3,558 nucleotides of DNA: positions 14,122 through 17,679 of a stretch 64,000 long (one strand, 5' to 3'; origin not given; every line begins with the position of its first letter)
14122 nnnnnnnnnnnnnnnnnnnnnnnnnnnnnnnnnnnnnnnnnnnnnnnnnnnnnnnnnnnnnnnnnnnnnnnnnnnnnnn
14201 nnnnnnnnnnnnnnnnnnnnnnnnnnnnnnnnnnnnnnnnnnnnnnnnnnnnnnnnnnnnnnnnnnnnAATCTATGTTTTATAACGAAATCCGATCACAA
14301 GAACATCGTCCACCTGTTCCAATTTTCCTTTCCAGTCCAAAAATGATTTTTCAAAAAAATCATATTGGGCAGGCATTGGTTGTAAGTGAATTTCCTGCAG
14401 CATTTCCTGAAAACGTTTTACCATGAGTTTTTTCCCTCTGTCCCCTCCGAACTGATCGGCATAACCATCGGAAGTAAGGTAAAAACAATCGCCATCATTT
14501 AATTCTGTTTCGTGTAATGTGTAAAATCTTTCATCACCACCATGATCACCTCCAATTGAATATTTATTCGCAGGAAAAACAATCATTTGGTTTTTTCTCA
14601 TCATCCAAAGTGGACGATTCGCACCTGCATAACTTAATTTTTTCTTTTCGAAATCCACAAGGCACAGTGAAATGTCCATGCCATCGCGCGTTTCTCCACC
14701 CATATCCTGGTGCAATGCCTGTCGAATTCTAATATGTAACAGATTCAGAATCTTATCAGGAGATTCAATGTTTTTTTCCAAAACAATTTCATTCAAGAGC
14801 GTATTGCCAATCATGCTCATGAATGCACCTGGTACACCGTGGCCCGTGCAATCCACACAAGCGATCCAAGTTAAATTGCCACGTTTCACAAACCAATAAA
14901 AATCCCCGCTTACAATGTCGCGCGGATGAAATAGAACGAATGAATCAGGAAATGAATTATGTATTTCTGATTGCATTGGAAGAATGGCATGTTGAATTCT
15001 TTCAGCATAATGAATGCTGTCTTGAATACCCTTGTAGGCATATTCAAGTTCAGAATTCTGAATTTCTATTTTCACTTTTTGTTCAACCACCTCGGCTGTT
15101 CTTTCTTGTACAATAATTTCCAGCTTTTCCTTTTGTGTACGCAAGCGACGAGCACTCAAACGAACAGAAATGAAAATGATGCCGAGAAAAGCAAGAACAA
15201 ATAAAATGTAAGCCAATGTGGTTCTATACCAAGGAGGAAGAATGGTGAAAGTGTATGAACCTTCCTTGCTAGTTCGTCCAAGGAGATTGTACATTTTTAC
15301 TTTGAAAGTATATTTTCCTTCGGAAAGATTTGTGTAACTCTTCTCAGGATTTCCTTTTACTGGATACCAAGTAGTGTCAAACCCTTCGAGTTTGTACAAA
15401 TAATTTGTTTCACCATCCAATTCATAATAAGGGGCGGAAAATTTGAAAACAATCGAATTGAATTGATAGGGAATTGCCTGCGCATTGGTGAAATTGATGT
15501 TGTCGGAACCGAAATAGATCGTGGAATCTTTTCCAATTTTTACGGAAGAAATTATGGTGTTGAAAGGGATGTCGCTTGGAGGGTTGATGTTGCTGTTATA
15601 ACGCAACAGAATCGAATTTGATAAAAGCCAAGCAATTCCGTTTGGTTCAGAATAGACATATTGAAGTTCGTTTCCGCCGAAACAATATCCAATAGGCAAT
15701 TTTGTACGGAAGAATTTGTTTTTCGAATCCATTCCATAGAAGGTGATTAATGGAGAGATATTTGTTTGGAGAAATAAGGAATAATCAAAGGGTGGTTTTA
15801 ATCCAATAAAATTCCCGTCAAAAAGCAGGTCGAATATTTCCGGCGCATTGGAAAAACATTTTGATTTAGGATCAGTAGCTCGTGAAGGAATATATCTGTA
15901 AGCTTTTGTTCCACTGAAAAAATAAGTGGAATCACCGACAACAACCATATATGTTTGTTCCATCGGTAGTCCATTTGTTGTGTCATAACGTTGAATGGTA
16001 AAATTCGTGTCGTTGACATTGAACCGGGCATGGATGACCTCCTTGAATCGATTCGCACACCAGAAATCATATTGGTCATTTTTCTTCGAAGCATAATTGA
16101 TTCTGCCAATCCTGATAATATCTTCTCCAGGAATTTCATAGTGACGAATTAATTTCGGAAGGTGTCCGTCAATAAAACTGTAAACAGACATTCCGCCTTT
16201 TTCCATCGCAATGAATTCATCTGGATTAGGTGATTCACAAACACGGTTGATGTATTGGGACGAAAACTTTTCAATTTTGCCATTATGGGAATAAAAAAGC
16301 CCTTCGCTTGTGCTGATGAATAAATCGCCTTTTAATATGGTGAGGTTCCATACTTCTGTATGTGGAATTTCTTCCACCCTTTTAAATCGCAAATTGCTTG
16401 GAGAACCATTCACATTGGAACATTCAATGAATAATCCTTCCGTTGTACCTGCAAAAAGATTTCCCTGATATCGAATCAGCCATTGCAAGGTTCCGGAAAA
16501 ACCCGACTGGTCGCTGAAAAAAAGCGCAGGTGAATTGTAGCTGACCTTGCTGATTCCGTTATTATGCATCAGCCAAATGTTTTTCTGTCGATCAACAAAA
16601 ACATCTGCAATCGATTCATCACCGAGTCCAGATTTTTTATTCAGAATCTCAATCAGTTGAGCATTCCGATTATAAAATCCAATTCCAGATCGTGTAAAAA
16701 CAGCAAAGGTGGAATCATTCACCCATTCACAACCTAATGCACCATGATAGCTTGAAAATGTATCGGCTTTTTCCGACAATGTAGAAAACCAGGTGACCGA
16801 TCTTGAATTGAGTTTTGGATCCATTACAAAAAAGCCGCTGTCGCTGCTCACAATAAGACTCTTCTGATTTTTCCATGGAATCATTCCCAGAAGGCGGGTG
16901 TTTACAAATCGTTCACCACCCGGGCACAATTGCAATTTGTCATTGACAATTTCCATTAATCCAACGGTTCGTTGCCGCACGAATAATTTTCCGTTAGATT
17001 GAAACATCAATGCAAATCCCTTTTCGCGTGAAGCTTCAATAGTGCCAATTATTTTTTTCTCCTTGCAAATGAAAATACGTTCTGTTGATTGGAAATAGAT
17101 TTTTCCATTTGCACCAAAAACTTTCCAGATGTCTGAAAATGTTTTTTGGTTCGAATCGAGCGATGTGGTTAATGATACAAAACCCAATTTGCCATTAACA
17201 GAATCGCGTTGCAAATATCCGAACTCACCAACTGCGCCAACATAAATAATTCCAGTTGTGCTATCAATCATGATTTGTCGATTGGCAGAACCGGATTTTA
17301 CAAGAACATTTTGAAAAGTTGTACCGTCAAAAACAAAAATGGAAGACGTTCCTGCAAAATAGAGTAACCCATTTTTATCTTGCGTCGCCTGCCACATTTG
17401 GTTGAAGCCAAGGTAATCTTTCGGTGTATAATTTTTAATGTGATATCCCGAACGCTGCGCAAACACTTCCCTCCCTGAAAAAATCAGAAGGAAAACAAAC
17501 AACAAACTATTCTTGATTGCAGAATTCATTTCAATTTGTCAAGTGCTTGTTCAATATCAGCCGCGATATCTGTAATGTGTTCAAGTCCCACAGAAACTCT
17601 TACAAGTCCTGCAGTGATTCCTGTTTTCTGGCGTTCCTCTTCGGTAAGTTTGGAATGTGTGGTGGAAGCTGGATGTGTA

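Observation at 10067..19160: Tightly coupled five-gene operon: osmC - PLP sulfhydrylase - Y_Y_Y-PP2C - TPR-PP2C - TPR-PP2C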

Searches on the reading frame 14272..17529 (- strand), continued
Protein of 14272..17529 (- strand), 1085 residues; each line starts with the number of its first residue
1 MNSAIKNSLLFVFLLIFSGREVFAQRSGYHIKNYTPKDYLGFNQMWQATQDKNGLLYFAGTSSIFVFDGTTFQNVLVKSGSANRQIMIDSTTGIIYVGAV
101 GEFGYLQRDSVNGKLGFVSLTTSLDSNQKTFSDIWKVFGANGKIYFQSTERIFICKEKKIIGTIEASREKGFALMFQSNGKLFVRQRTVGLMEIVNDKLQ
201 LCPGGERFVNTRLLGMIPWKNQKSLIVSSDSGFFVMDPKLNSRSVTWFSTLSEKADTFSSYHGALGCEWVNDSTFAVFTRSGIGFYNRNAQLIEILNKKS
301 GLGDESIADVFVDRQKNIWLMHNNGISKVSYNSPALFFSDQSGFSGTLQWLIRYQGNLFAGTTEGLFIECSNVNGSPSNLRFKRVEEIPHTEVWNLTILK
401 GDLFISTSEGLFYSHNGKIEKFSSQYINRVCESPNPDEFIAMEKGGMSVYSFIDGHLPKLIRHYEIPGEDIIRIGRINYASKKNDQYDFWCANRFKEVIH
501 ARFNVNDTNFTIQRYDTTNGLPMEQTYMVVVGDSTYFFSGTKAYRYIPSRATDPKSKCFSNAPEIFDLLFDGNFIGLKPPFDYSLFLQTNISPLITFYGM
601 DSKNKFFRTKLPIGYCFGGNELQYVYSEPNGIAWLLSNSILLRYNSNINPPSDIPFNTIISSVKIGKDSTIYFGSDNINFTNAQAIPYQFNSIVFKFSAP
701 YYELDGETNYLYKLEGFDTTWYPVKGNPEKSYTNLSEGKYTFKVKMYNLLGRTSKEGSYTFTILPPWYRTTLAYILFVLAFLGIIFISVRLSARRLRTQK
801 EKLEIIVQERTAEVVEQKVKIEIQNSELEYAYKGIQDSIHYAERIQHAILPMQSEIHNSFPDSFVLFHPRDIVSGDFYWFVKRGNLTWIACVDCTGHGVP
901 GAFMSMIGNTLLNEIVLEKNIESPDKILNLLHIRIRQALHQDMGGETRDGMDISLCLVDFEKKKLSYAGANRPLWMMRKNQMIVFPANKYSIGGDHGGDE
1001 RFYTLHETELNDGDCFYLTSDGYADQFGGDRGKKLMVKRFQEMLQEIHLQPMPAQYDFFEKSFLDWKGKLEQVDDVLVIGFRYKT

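Call 51: find_encoding_contigs(protein=P0020, flank=7000, max_places=1)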
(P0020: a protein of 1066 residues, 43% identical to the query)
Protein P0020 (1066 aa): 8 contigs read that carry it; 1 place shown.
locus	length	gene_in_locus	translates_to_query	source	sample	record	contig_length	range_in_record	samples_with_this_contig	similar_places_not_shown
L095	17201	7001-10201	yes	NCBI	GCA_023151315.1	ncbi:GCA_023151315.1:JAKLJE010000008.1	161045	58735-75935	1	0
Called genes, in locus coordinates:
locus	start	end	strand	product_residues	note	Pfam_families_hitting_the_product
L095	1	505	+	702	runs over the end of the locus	PF14938:SNAP (weak), PF13424:TPR_12, PF14938:SNAP (weak), PF13424:TPR_12, PF17874:TPR_MalT, PF13374:TPR_10, PF13424:TPR_12, PF07228:SpoIIE, +8 more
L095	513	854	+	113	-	PF01910:Thiamine_BP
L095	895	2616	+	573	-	PF06739:SBBP (faint), PF18962:Por_Secre_tail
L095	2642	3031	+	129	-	PF18029:Glyoxalase_6 (weak)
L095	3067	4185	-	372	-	-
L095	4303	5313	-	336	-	PF00561:Abhydrolase_1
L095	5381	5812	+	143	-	PF02566:OsmC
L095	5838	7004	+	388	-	PF01053:Cys_Met_Meta_PP, PF00155:Aminotran_1_2 (weak), PF01041:DegT_DnrJ_EryC1, PF06838:Met_gamma_lyase (weak)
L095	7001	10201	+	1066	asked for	PF07495:Y_Y_Y (weak), PF07228:SpoIIE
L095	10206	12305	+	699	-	PF00515:TPR_1 (faint), PF07719:TPR_2 (faint), PF13181:TPR_8 (faint), PF17874:TPR_MalT (faint), PF13374:TPR_10 (faint), PF13428:TPR_14 (faint), PF13424:TPR_12, PF07228:SpoIIE, +1 more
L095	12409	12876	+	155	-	-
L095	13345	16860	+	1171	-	PF23585:DUF7137 (faint), PF06832:BiPBP_C (faint), PF13573:SprB, PF00801:PKD (weak), PF18911:PKD_4, PF00801:PKD (weak), PF18911:PKD_4, PF13585:CHU_C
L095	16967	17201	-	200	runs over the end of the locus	-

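Call 76: predict_structure(alignment_id=A2)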
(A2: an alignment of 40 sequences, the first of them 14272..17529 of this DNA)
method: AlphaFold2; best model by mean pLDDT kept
length: 1085 residues; sequences in the alignment: 40
mean_pLDDT: 86.3   pTM: 0.66
mean pLDDT of the five models: 86.3, 85.8, 85.3, 84.9, 84.0
residues with pLDDT >= 90: 602; 70-90: 371; 50-70: 78; < 50: 34
segments of 3 or more residues with pLDDT < 50: 20-24, 806-822, 827-829, 1030-1033
pLDDT, mean of each block of 10 residues (from residue 1): 77 69 64 92 93 94 93 92 93 93 92 92 88 92 94 94 90 92 93 93 90 92 89 87 73 73 91 92 91 88 93 93 94 88 89 92 94 73 93 93 94 90 92 91 93 87 90 90 87 92 88 93 92 93 94 91 94 89 89 88 89 73 89 89 87 83 88 90 91 93 79 93 85 93 90 92 90 85 84 67 49 43 49 56 70 83 90 85 93 79 84 91 95 86 67 94 95 93 93 70 93 93 60 63 90 92 79 85 88
secondary structure, 60 per line:
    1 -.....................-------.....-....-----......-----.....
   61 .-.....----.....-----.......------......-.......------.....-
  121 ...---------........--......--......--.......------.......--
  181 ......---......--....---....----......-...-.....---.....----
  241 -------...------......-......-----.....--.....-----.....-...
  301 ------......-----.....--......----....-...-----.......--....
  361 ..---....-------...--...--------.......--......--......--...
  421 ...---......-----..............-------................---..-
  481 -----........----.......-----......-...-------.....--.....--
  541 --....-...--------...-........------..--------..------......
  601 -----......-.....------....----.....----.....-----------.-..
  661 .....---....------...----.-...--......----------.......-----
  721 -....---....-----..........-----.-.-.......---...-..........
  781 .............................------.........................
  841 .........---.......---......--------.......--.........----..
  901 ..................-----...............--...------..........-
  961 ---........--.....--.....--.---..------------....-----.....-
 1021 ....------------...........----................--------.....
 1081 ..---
elements in order (helices of 4 or more, strands of 3 or more residues): H2-22 E30-34 H36-39 E45-50 E56-61 E63-67 E72-76 E82-88 E95-100 E102-108 E115-119 E133-140 E143-148 E151-156 E159-165 E172-178 E181-186 E190-195 E198-201 H205-208 E213-218 E224-228 E232-236 E248-250 H257-262 E264-269 E275-279 E282-286 E292-296 E307-312 E318-322 E325-330 E335-338 E348-354 E357-362 E366-369 E382-384 E393-399 E402-407 E410-415 E418-423 E427-432 E438-451 E459-474 E486-493 E498-504 E510-515 E527-531 E534-538 E543-546 E559-561 H563-570 E595-600 E606-611 H613-617 E624-627 E632-636 E641-645 E659-665 E669-672 E679-681 E693-698 E709-715 E722-725 E729-732 E738-747 E757-763 H771-809 H816-849 H853-859 E863-868 E877-883 E886-894 H899-918 H924-938 E950-959 E964-971 E974-978 E981-985 E1006-1009 E1015-1019 H1021-1024 H1037-1047 H1052-1067 E1076-1082
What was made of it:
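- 14272..17529 (-): Receptor phosphatase 1 (1085 aa). Order of parts: signal peptide, two beta-propellers, Y_Y_Y Ig-like domain, one TM helix (771-789), coiled coil, PP2C/SpoIIE domain. The AlphaFold model has pLDDT 86.3 (call 76).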

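Call 78: fold_search(model_id=the predicted structure, library=pdb)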
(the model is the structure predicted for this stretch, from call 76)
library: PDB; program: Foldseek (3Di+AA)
matches with E <= 10: 1594; with E <= 0.001: 714
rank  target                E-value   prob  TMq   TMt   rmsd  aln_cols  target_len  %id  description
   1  4a2l_D                6.3e-30  1.00  0.45  0.64   8.7       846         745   15  Structure of the periplasmic domain of the heparin and heparan sulphate sensing hybrid two component system BT4663 in  (released 2012-05-02)
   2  4a2l_E                2.5e-29  1.00  0.47  0.66   8.2       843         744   14  Structure of the periplasmic domain of the heparin and heparan sulphate sensing hybrid two component system BT4663 in  (released 2012-05-02)
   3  4a2l_B                5.0e-29  1.00  0.50  0.70   7.1       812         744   14  Structure of the periplasmic domain of the heparin and heparan sulphate sensing hybrid two component system BT4663 in  (released 2012-05-02)
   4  4a2l_A                9.2e-29  1.00  0.44  0.62   8.9       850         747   14  Structure of the periplasmic domain of the heparin and heparan sulphate sensing hybrid two component system BT4663 in  (released 2012-05-02)
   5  4a2l_F                1.5e-28  1.00  0.43  0.59   9.8       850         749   14  Structure of the periplasmic domain of the heparin and heparan sulphate sensing hybrid two component system BT4663 in  (released 2012-05-02)
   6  4a2m_D                1.9e-28  1.00  0.41  0.57  10.1       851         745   14  Structure of the periplasmic domain of the heparin and heparan sulphate sensing hybrid two component system BT4663 in  (released 2012-05-02)
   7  3ott_B                1.9e-28  1.00  0.32  0.45  19.3       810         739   14  Crystal Structure of the extracellular domain of the putative one component system BT4673 from B. thetaiotaomicron (released 2011-08-10)
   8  4a2l_C                2.6e-28  1.00  0.44  0.61   8.9       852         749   14  Structure of the periplasmic domain of the heparin and heparan sulphate sensing hybrid two component system BT4663 in  (released 2012-05-02)
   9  3v9f_A                4.3e-28  1.00  0.49  0.70   6.9       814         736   18  Crystal Structure of the extracellular domain of the putative hybrid two component system BT3049 from B. thetaiotaomic (released 2012-03-14)
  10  4a2m_A                5.5e-28  1.00  0.40  0.56  10.3       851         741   15  Structure of the periplasmic domain of the heparin and heparan sulphate sensing hybrid two component system BT4663 in  (released 2012-05-02)
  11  4a2m_B                7.4e-28  1.00  0.41  0.56  10.3       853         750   15  Structure of the periplasmic domain of the heparin and heparan sulphate sensing hybrid two component system BT4663 in  (released 2012-05-02)
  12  4a2m_C                1.7e-27  1.00  0.38  0.53  11.6       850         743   14  Structure of the periplasmic domain of the heparin and heparan sulphate sensing hybrid two component system BT4663 in  (released 2012-05-02)
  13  3ott_A                1.0e-25  1.00  0.32  0.45  19.3       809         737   14  Crystal Structure of the extracellular domain of the putative one component system BT4673 from B. thetaiotaomicron (released 2011-08-10)
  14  3va6_B                1.4e-25  1.00  0.32  0.45  19.4       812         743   14  Crystal Structure of the extracellular domain of the putative hybrid two component system BT4673 from B. thetaiotaomic (released 2012-06-13)
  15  3va6_A                2.2e-25  1.00  0.32  0.45  19.6       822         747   14  Crystal Structure of the extracellular domain of the putative hybrid two component system BT4673 from B. thetaiotaomic (released 2012-06-13)
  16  6k4e_B                1.8e-19  1.00  0.22  0.91   2.4       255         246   32  SiaA-PP2C domain of Pseudomonas aeruginosa (released 2019-06-26)
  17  6k4e_A                1.6e-18  1.00  0.21  0.87   3.0       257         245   32  SiaA-PP2C domain of Pseudomonas aeruginosa (released 2019-06-26)
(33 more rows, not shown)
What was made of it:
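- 14272..17529 (-): Foldseek matches 4a2l BT4663 periplasmic sensor (E 6e-30), 3v9f BT3049 (TMt 0.70) and 6k4e SiaA-PP2C (TMt 0.91, 32% id) (call 78).
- On PPM/PP2C SpoIIE-family phosphatase (PF07228): The fold matches 6k4e (call 78).
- Closest known: Bacteroides hybrid two-component system sensors BT4663 / BT3049. Same: The periplasmic part of the 1085-aa protein has the same two-propeller plus Y_Y_Y fold (Foldseek E 6e-30, TMt up to 0.70; call 78), followed by one TM helix.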

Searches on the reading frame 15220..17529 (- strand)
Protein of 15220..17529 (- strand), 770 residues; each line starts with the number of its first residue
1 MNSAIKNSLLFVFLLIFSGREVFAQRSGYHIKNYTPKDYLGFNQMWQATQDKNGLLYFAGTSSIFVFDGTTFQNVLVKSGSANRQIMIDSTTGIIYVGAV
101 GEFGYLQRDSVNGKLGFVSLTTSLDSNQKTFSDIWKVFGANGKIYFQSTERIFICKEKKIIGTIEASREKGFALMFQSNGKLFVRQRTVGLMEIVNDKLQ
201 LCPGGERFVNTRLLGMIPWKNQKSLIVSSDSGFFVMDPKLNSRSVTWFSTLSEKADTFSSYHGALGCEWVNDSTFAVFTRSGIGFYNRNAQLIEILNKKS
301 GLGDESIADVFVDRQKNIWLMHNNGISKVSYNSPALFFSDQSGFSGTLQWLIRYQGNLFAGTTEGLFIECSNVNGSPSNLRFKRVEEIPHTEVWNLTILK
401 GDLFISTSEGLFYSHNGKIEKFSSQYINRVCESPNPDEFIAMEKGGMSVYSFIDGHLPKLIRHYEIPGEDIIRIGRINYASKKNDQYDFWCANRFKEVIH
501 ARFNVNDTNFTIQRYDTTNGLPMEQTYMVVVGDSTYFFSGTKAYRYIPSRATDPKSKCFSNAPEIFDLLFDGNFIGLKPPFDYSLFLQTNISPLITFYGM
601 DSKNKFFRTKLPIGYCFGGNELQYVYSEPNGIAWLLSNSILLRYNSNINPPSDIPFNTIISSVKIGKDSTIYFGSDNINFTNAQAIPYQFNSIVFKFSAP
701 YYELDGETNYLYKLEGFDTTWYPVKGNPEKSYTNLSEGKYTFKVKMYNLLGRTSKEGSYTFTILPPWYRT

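Call 64: search_protein_families(library=pfam, proteins=[window:15220-17529:-], max_evalue=10)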
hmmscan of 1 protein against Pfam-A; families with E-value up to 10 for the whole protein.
window:15220-17529:- (770 aa): 3 families
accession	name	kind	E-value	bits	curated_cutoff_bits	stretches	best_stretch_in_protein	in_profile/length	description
PF07495.19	Y_Y_Y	-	9e-11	42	26.6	1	702-763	2-64/65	Y_Y_Y domain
PF07494.17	Reg_prop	-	0.0084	16.6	20.4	1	301-320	1-20/24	Two component regulator propeller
PF24421.1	Ig_J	-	0.027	15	29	1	731-766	69-104/104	Tip attachment protein J, Ig-like domain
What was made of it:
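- Closest known: Bacteroides hybrid two-component system sensors BT4663 / BT3049. Different: Reg_prop repeats are barely detectable (16.6 bits against a cut-off of 20.4; call 64).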
